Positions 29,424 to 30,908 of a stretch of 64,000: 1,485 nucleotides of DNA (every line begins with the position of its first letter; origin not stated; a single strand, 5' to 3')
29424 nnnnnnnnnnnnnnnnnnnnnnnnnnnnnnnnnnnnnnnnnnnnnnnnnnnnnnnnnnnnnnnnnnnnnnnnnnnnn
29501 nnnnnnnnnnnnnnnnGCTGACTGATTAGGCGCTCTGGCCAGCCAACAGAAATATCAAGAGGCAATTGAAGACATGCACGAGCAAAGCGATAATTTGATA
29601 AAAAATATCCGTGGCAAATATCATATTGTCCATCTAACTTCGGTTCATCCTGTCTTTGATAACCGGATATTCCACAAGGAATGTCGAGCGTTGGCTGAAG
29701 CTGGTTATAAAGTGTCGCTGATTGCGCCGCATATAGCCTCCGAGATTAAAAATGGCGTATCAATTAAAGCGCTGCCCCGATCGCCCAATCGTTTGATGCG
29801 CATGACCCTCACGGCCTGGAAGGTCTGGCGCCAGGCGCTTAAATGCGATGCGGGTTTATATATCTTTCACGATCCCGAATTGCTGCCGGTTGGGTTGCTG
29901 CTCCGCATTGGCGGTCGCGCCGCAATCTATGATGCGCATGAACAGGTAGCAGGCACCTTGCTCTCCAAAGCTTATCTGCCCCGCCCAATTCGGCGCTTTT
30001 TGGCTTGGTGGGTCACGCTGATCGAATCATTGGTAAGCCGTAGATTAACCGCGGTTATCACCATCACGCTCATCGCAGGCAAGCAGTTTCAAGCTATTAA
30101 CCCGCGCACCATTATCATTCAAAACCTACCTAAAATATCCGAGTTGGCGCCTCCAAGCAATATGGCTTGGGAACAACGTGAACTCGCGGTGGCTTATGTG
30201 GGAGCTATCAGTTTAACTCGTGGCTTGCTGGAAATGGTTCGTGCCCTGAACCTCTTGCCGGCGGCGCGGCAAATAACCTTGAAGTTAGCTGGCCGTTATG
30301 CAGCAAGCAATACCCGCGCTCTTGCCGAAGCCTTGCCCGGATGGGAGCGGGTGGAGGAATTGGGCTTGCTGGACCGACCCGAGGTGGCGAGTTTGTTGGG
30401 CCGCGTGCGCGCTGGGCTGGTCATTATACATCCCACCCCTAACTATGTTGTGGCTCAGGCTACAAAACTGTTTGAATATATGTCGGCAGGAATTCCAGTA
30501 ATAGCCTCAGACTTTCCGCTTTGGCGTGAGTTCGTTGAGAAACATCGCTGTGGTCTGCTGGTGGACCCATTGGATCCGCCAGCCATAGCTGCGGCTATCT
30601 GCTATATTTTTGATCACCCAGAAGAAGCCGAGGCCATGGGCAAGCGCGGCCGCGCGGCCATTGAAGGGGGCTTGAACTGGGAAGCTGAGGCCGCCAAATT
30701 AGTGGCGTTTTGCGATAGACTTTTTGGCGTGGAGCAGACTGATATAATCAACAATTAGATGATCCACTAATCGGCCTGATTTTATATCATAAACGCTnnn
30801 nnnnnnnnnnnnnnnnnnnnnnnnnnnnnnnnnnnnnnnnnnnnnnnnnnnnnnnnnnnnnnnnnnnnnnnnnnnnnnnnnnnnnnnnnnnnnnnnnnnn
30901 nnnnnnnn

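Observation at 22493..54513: Four paralogous ArnT/PMT-like GT-C membrane proteins in which the catalytic-loop acidic pair is replaced by a DAL[RH]Y motif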

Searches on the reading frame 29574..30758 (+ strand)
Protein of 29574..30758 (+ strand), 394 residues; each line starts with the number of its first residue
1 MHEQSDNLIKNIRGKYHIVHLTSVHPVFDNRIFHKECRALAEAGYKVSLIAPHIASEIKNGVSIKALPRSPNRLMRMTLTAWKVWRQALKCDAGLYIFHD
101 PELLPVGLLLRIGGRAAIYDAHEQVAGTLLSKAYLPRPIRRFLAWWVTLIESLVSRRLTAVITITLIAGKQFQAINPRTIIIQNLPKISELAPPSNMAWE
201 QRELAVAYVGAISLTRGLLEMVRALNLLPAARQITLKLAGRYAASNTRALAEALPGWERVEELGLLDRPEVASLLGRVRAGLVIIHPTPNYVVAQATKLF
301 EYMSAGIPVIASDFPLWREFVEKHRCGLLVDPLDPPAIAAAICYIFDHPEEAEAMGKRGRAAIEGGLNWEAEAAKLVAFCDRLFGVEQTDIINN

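Call 8: search_protein_families(library=pfam, proteins=[window:29574-30758:+], max_evalue=0.001)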
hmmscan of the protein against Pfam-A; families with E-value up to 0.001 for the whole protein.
window:29574-30758:+ (394 aa): 5 families
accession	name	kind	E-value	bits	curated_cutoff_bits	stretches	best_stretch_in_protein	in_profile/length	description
PF00534.26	Glycos_transf_1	-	5.1e-15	55.9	26.4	1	202-360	14-170/172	Glycosyl transferases group 1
PF13692.12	Glyco_trans_1_4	-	1.3e-13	51.8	27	1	206-346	4-140/142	Glycosyl transferases group 1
PF13524.12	Glyco_trans_1_2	-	2.3e-10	41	25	1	229-377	7-143/144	Glycosyl transferase-like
PF13439.12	Glyco_transf_4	-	6.8e-07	29.9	28.5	1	35-172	10-148/170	Glycosyltransferase Family 4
PF13579.12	Glyco_trans_4_4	-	2.2e-06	28.5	29.7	1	33-173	7-143/158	Glycosyl transferase 4-like domain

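Call 93: search_protein_families(library=ncbifam, proteins=[window:29574-30758:+], max_evalue=0.05)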
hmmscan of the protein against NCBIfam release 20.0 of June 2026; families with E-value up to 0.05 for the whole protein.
window:29574-30758:+ (394 aa): 19 families
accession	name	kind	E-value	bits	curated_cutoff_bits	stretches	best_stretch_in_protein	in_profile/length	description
NF041876.1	EPS_EpsE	equivalog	1.6e-13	50.7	400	1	190-376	199-389/389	exopolysaccharide biosynthesis GT4 family glycosyltransferase EpsE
NF053787.1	GlcN_PG_synth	equivalog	2.7e-09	36.3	480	1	300-378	279-354/361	N-acetylglucosaminyl phosphatidylglycerol synthase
TIGR04063.1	stp3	hypoth_equivalog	8.3e-09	34.8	442.05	1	204-376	214-388/397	TIGR04063 family PEP-CTERM/XrtA system glycosyltransferase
TIGR03088.1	stp2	hypoth_equivalog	2.6e-08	33.3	409.05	1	200-377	191-367/374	TIGR03088 family PEP-CTERM/XrtA system glycosyltransferase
TIGR02149.1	glgA_Coryne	subfamily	1.1e-06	28.1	302.4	1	200-378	201-385/391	glycogen synthase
TIGR04047.1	MSMEG_0565_glyc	hypoth_equivalog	2.7e-05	23.4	259.85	1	300-379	294-370/373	MSMEG_0565 family glycosyltransferase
TIGR02472.1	sucr_P_syn_N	equivalog_domain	4.1e-05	22.6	576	1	298-376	356-434/439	sucrose-phosphate synthase, putative, glycosyltransferase domain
TIGR03449.1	mycothiol_MshA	equivalog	0.00014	20.9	462.5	1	266-378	289-398/406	D-inositol-3-phosphate glycosyltransferase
TIGR03999.1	thiol_BshA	equivalog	0.0046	15.9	273.7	1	299-364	289-354/375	N-acetyl-alpha-D-glucosaminyl L-malate synthase BshA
NF007325.0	PRK09814.1-4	equivalog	0.0057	15.9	491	1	293-334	248-289/337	sugar transferase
TIGR02470.1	sucr_synth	equivalog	0.0064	14.6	810.4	1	295-379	656-744/784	sucrose synthase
NF038295.1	EPS_HpsP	equivalog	0.0093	15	550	1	296-379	301-383/388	hormogonium polysaccharide biosynthesis glycosyltransferase HpsP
NF007326.0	PRK09814.2-3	equivalog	0.012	14.7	420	1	298-334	266-302/349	beta-1,6-galactofuranosyltransferase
TIGR04348.1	TIGR04348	equivalog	0.012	14.6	300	1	196-314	130-244/310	selenoneine biosynthesis selenosugar synthase SenB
TIGR03087.1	stp1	hypoth_equivalog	0.013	14.7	316.65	1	298-378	314-392/397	TIGR03087 family PEP-CTERM/XrtA system glycosyltransferase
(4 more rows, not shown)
